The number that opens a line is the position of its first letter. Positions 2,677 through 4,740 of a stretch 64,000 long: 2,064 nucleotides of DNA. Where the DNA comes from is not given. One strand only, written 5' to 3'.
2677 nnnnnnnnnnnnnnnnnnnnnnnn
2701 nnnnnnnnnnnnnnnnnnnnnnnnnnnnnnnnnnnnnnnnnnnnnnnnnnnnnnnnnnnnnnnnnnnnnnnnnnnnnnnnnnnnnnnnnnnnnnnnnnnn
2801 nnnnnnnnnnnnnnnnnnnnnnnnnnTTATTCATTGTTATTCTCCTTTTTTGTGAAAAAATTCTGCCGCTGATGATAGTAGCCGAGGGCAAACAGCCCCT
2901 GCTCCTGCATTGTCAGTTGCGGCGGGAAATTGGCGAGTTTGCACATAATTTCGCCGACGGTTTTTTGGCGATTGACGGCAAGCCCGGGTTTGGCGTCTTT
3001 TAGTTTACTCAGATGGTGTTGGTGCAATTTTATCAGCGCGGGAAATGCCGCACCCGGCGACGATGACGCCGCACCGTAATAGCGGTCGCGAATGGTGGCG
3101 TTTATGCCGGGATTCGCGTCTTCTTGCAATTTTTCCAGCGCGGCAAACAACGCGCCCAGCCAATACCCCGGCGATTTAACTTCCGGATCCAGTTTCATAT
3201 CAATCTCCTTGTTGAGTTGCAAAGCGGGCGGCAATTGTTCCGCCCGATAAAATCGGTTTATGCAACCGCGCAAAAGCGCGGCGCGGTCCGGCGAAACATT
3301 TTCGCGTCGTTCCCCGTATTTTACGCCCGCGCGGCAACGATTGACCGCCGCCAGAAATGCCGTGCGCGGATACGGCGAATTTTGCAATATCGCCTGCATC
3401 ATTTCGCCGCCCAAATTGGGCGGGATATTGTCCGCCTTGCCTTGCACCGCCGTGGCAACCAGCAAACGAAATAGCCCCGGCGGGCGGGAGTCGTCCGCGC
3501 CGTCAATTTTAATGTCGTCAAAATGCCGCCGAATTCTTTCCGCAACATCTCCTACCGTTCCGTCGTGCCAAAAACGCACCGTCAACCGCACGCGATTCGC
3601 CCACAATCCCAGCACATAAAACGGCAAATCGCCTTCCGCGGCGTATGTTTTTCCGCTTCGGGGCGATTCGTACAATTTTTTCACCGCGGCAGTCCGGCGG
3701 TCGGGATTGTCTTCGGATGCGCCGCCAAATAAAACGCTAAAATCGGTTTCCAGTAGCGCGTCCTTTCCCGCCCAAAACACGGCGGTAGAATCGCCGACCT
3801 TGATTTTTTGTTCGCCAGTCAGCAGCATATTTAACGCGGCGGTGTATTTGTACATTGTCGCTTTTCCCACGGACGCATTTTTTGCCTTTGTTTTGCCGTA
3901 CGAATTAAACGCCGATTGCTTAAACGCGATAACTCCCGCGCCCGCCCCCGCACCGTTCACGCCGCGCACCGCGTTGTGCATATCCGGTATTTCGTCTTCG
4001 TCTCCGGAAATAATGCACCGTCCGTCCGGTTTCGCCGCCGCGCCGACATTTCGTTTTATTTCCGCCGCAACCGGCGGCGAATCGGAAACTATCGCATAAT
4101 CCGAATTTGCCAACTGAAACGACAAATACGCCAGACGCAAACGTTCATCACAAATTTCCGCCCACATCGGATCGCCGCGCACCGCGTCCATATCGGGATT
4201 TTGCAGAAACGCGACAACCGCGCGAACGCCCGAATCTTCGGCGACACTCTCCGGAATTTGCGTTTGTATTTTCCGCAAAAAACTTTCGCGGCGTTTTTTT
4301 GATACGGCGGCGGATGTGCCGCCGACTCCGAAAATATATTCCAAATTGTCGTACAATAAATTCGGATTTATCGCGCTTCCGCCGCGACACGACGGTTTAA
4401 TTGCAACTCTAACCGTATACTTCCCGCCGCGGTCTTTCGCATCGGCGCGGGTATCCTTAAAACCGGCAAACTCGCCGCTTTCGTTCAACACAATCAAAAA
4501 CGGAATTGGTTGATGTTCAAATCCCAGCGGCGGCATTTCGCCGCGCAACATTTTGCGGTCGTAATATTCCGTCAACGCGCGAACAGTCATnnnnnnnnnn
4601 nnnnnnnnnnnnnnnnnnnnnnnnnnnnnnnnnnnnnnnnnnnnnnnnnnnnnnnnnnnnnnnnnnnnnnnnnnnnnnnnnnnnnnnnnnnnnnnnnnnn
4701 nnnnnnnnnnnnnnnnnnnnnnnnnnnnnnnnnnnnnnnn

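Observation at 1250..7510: Type I-C CRISPR-Cas locus with no adaptation module (cas4-cas1-cas2 absent)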

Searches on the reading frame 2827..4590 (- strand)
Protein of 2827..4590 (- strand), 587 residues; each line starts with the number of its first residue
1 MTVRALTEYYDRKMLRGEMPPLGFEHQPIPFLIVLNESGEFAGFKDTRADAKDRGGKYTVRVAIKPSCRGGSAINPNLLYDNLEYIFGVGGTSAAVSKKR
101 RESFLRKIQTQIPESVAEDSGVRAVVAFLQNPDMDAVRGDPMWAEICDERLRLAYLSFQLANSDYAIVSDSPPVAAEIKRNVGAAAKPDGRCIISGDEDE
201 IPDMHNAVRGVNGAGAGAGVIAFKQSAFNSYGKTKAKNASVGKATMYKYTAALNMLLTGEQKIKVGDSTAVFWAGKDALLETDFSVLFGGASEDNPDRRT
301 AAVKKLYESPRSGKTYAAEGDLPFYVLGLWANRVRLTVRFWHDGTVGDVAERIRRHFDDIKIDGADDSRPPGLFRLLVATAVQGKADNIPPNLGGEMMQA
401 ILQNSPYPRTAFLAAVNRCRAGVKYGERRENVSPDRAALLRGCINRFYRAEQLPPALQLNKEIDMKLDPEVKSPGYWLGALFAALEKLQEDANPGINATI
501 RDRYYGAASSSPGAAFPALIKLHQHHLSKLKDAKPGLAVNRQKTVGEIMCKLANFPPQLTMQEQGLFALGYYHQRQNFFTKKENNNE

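Call 4: search_protein_families(library=ncbifam, proteins=[window:2827-4590:-], max_evalue=0.01)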
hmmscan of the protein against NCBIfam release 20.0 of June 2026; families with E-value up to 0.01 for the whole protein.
window:2827-4590:- (587 aa): 1 family
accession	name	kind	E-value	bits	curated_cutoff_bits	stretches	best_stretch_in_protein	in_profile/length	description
TIGR01863.1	cas_Csd1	equivalog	7.7e-138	460.6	218.65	1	4-585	2-587/588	type I-C CRISPR-associated protein Cas8c/Csd1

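Call 5: search_protein_families(library=pfam, proteins=[window:2827-4590:-], max_evalue=0.01)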
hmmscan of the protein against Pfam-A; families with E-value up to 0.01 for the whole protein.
window:2827-4590:- (587 aa): 1 family
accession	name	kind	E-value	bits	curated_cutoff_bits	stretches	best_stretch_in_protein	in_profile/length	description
PF09709.15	Cas_Csd1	-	9.3e-150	500.4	27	1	6-579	1-559/559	CRISPR-associated protein (Cas_Csd1)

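Call 9: find_homologous_proteins(query=window:2827-4590:-, max_evalue=1e-20)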
Query window:2827-4590:- (587 aa): 972 proteins with E <= 1e-20 among 8000 candidates; the best 120 are listed.
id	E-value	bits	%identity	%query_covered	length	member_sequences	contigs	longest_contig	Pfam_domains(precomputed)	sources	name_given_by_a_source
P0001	0.0e+0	1343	100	100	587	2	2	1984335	PF09709.16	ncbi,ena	-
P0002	6.1e-152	525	48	100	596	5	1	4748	PF09709.16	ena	-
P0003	1.0e-141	491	45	100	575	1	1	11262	PF09709.16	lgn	-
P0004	9.1e-141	488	45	100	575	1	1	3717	PF09709.16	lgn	-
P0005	1.3e-139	484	44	100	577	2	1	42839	PF09709.16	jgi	-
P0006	2.0e-139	484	44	99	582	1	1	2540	PF09709.16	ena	-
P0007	2.4e-138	480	44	100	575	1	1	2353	PF09709.16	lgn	-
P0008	2.7e-138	480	44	100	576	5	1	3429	PF09709.16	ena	-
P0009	1.2e-137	478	45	100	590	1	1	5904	PF09709.16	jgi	-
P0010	1.4e-137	478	45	100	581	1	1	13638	PF09709.16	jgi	-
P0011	2.0e-137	477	44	100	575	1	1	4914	PF09709.16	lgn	-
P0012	5.9e-137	476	45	100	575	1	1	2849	PF09709.16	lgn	-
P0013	8.3e-137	475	44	100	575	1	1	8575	PF09709.16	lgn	-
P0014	1.7e-136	474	44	100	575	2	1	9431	PF09709.16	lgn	-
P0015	6.1e-136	472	44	99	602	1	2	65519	PF09709.16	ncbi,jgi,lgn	-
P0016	1.6e-135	471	45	100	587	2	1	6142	PF09709.16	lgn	-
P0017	7.5e-135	469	45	99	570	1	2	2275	PF09709.16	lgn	-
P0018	1.9e-134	467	44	100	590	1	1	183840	PF09709.16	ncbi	-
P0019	2.0e-134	467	44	100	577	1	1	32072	PF09709.16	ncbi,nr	ncbi:MAG: type I-C CRISPR-associated protein Cas8c/Csd1 [Deltaproteobacteria bacterium]|nr:type I-C 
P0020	2.8e-134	467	43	100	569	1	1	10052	PF09709.16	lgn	-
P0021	3.8e-134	466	43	100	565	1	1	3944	PF09709.16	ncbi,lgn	-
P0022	3.8e-134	466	43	100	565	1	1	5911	PF09709.16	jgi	-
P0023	7.1e-134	466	43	100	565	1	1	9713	PF09709.16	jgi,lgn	-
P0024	7.1e-134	466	43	100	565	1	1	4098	PF09709.16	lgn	-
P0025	1.3e-133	465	43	100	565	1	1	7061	PF09709.16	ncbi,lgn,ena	-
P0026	2.7e-133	464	43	100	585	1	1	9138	PF09709.16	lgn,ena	-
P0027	4.8e-133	463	43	100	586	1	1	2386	PF09709.16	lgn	-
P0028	7.4e-133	462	43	100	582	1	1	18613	PF09709.16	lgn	-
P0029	8.7e-133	462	43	100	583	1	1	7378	PF09709.16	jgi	jgi:CRISPR-associated protein Csd1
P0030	9.4e-133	462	44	100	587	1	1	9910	PF09709.16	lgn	-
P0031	1.4e-132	461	43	100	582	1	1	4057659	PF09709.16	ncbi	ncbi:type I-C CRISPR-associated protein Cas8c/Csd1 [Methylocaldum sp. MU1018]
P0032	1.7e-132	461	42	99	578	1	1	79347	PF09709.16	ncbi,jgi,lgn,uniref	ncbi:MAG TPA: type I-C CRISPR-associated protein Cas8c/Csd1 [Novimethylophilus sp.]|jgi:CRISPR-assoc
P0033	1.8e-132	461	42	100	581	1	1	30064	PF09709.16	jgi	-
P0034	1.9e-132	461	43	100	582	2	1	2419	PF09709.16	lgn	-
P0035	2.5e-132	460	44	100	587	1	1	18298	PF09709.16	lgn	-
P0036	2.6e-132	460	44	100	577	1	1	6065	PF09709.16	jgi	jgi:CRISPR-associated protein Csd1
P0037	2.9e-132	460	42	99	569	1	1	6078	PF09709.16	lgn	-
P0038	5.1e-132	459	44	99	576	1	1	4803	PF09709.16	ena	-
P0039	7.9e-132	459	43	100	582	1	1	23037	PF09709.16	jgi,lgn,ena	-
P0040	9.9e-132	458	42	100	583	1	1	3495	PF09709.16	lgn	-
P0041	1.0e-131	458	42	100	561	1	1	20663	PF09709.16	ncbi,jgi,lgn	-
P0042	1.7e-131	458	44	100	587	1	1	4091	PF09709.16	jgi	-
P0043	1.8e-131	458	42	100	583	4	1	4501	PF09709.16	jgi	jgi:CRISPR-associated protein Csd1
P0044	1.8e-131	458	43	99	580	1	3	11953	PF09709.16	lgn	-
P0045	1.9e-131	457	43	100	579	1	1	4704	PF09709.16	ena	-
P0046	2.0e-131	457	44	100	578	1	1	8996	PF09709.16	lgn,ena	-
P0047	2.2e-131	457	42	100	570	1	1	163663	PF09709.16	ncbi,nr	ncbi:MAG: type I-C CRISPR-associated protein Cas8c/Csd1 [Nitrosomonas sp.]|nr:type I-C CRISPR-associ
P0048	2.3e-131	457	43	99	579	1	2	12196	PF09709.16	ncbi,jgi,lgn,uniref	ncbi:CRISPR-associated protein, Csd1 family [hydrothermal vent metagenome]|uniref:CRISPR-associated 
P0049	2.9e-131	457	43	100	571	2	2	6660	PF09709.16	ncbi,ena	-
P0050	3.0e-131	457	42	100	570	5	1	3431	PF09709.16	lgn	-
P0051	4.1e-131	456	42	100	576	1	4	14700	PF09709.16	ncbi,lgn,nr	ncbi:MAG: type I-C CRISPR-associated protein Cas8c/Csd1 [Nitrospirae bacterium]|nr:type I-C CRISPR-a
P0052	5.0e-131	456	44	99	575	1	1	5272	PF09709.16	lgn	-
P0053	5.5e-131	456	43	100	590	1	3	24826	PF09709.16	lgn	-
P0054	6.3e-131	456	41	100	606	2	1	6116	PF09709.16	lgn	-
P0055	8.9e-131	455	44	99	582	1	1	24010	PF09709.16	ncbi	-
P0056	1.0e-130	455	43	100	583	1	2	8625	PF09709.16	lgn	-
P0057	1.5e-130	455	43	99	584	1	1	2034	PF09709.16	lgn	-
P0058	1.8e-130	454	42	100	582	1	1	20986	PF09709.16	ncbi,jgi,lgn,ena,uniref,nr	ncbi:type I-C CRISPR-associated protein Cas8c/Csd1 [Methylocaldum sp.]|uniref:type I-C CRISPR-associ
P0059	2.5e-130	454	42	100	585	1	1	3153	PF09709.16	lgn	-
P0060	3.3e-130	453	43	100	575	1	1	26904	PF09709.16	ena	-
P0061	3.6e-130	453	43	100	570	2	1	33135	PF09709.16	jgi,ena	-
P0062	3.8e-130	453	43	99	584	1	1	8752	PF09709.16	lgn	-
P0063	7.6e-130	452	43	100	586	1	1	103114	PF09709.16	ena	-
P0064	1.1e-129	452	42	99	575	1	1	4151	PF09709.16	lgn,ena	-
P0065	1.1e-129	452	43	100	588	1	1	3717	PF09709.16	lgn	-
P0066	1.1e-129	452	43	100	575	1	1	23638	PF09709.16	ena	-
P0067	1.4e-129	451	42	100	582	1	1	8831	PF09709.16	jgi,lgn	jgi:CRISPR-associated protein Csd1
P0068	1.5e-129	451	43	99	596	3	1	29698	PF09709.16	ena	-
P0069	1.5e-129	451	43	100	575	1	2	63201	PF09709.16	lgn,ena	-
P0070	1.7e-129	451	42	100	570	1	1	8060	PF09709.16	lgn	-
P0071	2.3e-129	451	41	100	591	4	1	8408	PF09709.16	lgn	-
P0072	3.0e-129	450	43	99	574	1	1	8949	PF09709.16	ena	-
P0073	3.1e-129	450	42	100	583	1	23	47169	PF09709.16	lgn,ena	-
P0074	4.1e-129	450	42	100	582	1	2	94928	PF09709.16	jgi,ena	jgi:CRISPR-associated protein Csd1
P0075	4.3e-129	450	44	99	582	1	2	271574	PF09709.16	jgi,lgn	jgi:CRISPR-associated protein Csd1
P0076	4.7e-129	450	41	100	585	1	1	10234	PF09709.16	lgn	-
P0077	4.8e-129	450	42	100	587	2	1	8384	PF09709.16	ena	-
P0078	5.4e-129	449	43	100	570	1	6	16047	PF09709.16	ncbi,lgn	ncbi:MAG: type I-C CRISPR-associated protein Cas8c/Csd1 [Sideroxydans sp.]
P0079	5.5e-129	449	43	100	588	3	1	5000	PF09709.16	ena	-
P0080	5.7e-129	449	43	100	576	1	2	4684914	PF09709.16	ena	-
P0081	6.0e-129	449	42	100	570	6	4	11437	PF09709.16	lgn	-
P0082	6.0e-129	449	43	99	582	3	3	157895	PF09709.16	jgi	jgi:CRISPR-associated protein Csd1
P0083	6.1e-129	449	43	100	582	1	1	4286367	PF09709.16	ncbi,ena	-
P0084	6.1e-129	449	42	100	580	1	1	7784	PF09709.16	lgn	-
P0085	7.3e-129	449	44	97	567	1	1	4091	PF09709.16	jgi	-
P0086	8.1e-129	449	43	100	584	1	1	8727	PF09709.16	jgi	-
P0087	8.2e-129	449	42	100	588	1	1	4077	PF09709.16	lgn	-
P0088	1.0e-128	448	41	100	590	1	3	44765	PF09709.16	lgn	-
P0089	1.5e-128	448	43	100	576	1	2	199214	PF09709.16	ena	-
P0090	1.6e-128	448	42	99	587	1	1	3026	PF09709.16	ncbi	-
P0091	1.6e-128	448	43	99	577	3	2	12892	PF09709.16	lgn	-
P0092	1.7e-128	448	43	99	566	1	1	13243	PF09709.16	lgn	-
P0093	2.4e-128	447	43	99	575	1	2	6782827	PF09709.16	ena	-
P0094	2.6e-128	447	42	100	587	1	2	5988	PF09709.16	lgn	-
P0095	2.6e-128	447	42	100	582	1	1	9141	PF09709.16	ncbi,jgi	jgi:CRISPR-associated protein Csd1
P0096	2.7e-128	447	42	100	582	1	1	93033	PF09709.16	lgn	-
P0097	3.2e-128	447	42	100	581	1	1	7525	PF09709.16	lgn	-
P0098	3.4e-128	447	42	99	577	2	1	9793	PF09709.16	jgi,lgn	jgi:CRISPR-associated protein Csd1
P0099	3.5e-128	447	44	100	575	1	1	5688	PF09709.16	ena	-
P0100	3.6e-128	447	42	99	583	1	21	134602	PF09709.16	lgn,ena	-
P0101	3.9e-128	447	43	99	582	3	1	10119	PF09709.16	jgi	jgi:CRISPR-associated protein Csd1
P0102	5.9e-128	446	44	100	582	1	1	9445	PF09709.16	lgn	-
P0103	5.9e-128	446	43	99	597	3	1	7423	PF09709.16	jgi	-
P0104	6.3e-128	446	42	100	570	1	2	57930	PF09709.16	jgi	jgi:CRISPR-associated protein Csd1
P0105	6.6e-128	446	42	100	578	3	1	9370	PF09709.16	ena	-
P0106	7.0e-128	446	42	99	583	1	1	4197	PF09709.16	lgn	-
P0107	7.2e-128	446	43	99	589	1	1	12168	PF09709.16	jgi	jgi:CRISPR-associated protein Csd1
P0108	7.3e-128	446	43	100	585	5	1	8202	PF09709.16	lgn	-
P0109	7.5e-128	446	42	100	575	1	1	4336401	PF09709.16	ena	-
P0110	7.6e-128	446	42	100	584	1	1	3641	PF09709.16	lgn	-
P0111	9.6e-128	445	42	100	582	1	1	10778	PF09709.16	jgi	jgi:CRISPR-associated protein Csd1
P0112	1.5e-127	445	42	99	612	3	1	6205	PF09709.16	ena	-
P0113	1.6e-127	445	41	100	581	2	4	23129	PF09709.16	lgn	-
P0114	1.6e-127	445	41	100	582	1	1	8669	PF09709.16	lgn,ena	-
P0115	1.8e-127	444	42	99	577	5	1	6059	PF09709.16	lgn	-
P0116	2.2e-127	444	41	100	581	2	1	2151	PF09709.16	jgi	jgi:CRISPR-associated protein Csd1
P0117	2.3e-127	444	43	99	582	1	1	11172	PF09709.16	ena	-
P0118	2.6e-127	444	42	100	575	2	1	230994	PF09709.16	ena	-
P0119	2.6e-127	444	42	100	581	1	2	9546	PF09709.16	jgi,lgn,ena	jgi:CRISPR-associated protein Csd1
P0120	2.8e-127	444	43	99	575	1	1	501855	PF09709.16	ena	-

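Call 11: find_encoding_contigs(protein=P0001, flank=10000, max_places=4)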
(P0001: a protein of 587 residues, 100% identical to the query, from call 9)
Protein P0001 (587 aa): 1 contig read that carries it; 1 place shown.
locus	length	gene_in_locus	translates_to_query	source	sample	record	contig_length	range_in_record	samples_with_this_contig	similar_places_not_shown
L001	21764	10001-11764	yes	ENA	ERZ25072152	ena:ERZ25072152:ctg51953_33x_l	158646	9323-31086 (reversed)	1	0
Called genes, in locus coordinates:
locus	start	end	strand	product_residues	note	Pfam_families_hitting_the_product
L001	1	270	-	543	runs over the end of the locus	PF00795:CN_hydrolase, PF02540:NAD_synthase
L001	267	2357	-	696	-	-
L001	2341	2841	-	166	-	PF13534:Fer4_17 (faint), PF14697:Fer4_21 (faint), PF25160:LdpA_Fe-S-bd (faint), PF13183:Fer4_8 (weak), PF13237:Fer4_10, PF12838:Fer4_7, PF13187:Fer4_9, PF00037:Fer4, +3 more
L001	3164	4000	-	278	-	PF00753:Lactamase_B, PF12706:Lactamase_B_2 (weak), PF00753:Lactamase_B (weak), PF16123:HAGH_C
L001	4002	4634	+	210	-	PF08241:Methyltransf_11, PF13649:Methyltransf_25 (weak), PF13847:Methyltransf_31 (weak)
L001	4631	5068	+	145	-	PF00075:RNase_H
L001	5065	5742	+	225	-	PF00929:RNase_T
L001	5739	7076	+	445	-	PF01225:Mur_ligase, PF08245:Mur_ligase_M, PF02875:Mur_ligase_C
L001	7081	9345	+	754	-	PF18019:Cas3_HD (weak), PF04851:ResIII, PF00270:DEAD, PF22590:Cas3-like_C_2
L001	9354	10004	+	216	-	PF09704:Cas_Cas5d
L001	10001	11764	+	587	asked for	PF09709:Cas_Csd1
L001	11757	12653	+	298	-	PF05107:Cas_Cas7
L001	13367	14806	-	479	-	PF14691:Fer4_20, PF00070:Pyr_redox (faint), PF01266:DAO (weak), PF03486:HI0933_like (weak), PF07992:Pyr_redox_2, PF12831:FAD_oxidored (weak), PF13450:NAD_binding_8, PF01593:Amino_oxidase (weak), +1 more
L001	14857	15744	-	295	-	-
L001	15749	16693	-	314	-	PF00753:Lactamase_B, PF19583:ODP (weak)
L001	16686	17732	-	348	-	PF08240:ADH_N, PF00107:ADH_zinc_N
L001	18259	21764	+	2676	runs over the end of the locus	-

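Call 13: find_encoding_contigs(protein=P0121, flank=10000, max_places=4)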
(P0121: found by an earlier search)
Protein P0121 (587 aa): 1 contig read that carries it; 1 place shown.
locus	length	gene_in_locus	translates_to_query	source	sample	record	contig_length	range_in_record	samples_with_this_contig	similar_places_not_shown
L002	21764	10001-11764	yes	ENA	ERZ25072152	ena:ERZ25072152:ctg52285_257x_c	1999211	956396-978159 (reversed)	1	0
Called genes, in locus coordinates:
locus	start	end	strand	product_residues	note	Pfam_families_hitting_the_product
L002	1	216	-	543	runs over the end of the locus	PF00795:CN_hydrolase, PF02540:NAD_synthase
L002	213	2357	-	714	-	-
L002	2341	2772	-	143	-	PF13534:Fer4_17 (faint), PF14697:Fer4_21 (faint), PF00037:Fer4 (weak), PF13183:Fer4_8 (weak), PF13237:Fer4_10, PF12838:Fer4_7, PF13187:Fer4_9, PF00037:Fer4, +5 more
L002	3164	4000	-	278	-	PF00753:Lactamase_B, PF12706:Lactamase_B_2 (weak), PF00753:Lactamase_B (weak), PF16123:HAGH_C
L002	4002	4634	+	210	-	PF08241:Methyltransf_11, PF13649:Methyltransf_25 (weak), PF13847:Methyltransf_31 (weak)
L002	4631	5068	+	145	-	PF00075:RNase_H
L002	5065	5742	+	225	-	PF00929:RNase_T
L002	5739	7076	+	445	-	PF01225:Mur_ligase, PF08245:Mur_ligase_M, PF02875:Mur_ligase_C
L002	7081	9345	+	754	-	PF18019:Cas3_HD (weak), PF00270:DEAD, PF04851:ResIII, PF22590:Cas3-like_C_2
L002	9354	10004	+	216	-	PF09704:Cas_Cas5d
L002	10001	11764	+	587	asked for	PF09709:Cas_Csd1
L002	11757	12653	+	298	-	PF05107:Cas_Cas7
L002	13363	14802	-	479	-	PF14691:Fer4_20, PF00070:Pyr_redox (faint), PF01266:DAO (weak), PF03486:HI0933_like (weak), PF07992:Pyr_redox_2, PF12831:FAD_oxidored (weak), PF13450:NAD_binding_8, PF01593:Amino_oxidase (weak), +1 more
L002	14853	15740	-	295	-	-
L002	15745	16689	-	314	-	PF00753:Lactamase_B, PF19583:ODP (weak)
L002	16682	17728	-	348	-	PF08240:ADH_N, PF00107:ADH_zinc_N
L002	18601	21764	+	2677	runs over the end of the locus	-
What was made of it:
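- The Pfam-annotated genes within 10 kb show no integrase, transposase or conjugation family (calls 11, 13).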

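Call 22: find_encoding_contigs(protein=P0005, flank=8000, max_places=2)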
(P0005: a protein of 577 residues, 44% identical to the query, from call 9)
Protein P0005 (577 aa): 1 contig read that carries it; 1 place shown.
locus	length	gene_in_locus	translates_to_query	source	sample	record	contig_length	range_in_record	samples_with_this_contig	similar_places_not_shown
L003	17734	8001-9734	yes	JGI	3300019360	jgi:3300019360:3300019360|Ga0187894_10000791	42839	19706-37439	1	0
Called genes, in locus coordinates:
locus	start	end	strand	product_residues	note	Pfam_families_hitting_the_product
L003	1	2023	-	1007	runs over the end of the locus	PF18083:PutA_N, PF01619:Pro_dh, PF00171:Aldedh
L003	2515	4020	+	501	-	PF03023:MurJ, PF01554:MatE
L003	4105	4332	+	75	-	-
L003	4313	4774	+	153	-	PF01850:PIN (weak)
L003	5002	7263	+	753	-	PF18019:Cas3_HD (weak), PF01966:HD (weak), PF00270:DEAD, PF04851:ResIII (weak), PF13401:AAA_22 (faint), PF22590:Cas3-like_C_2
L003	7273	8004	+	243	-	PF09704:Cas_Cas5d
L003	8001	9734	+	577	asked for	PF09709:Cas_Csd1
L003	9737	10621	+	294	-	PF05107:Cas_Cas7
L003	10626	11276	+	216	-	PF01930:Cas_Cas4, PF12705:PDDEXK_1 (weak)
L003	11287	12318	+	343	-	PF01867:Cas_Cas1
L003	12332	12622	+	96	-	PF09827:CRISPR_Cas2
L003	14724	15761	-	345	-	PF16884:ADH_N_2, PF00107:ADH_zinc_N, PF13602:ADH_zinc_N_2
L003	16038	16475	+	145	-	PF04828:GFA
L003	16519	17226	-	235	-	PF05685:Uma2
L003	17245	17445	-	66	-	PF04255:DUF433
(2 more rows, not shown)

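Call 23: find_encoding_contigs(protein=P0018, flank=8000, max_places=2)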
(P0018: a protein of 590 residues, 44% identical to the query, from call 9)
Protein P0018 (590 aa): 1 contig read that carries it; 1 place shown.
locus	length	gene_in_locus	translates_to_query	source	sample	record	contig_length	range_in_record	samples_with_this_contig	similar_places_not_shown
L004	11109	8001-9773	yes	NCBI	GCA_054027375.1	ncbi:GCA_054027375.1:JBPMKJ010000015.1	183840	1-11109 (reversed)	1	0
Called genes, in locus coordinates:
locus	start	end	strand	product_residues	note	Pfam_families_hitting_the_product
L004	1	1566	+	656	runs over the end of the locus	PF00069:Pkinase, PF03109:ABC1 (faint), PF07714:PK_Tyr_Ser-Thr, PF01636:APH (faint)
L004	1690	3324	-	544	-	PF00118:Cpn60_TCP1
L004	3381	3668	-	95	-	PF00166:Cpn10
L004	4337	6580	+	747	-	PF18019:Cas3_HD (weak), PF04851:ResIII, PF00270:DEAD, PF13401:AAA_22 (faint), PF22590:Cas3-like_C_2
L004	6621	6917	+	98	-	PF02604:PhdYeFM_antitox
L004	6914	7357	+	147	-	PF01850:PIN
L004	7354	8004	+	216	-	PF09704:Cas_Cas5d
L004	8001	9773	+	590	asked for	PF09709:Cas_Csd1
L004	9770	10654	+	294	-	PF05107:Cas_Cas7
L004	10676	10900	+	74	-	PF14122:YokU (weak), PF15731:MqsA_antitoxin (weak)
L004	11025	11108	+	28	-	?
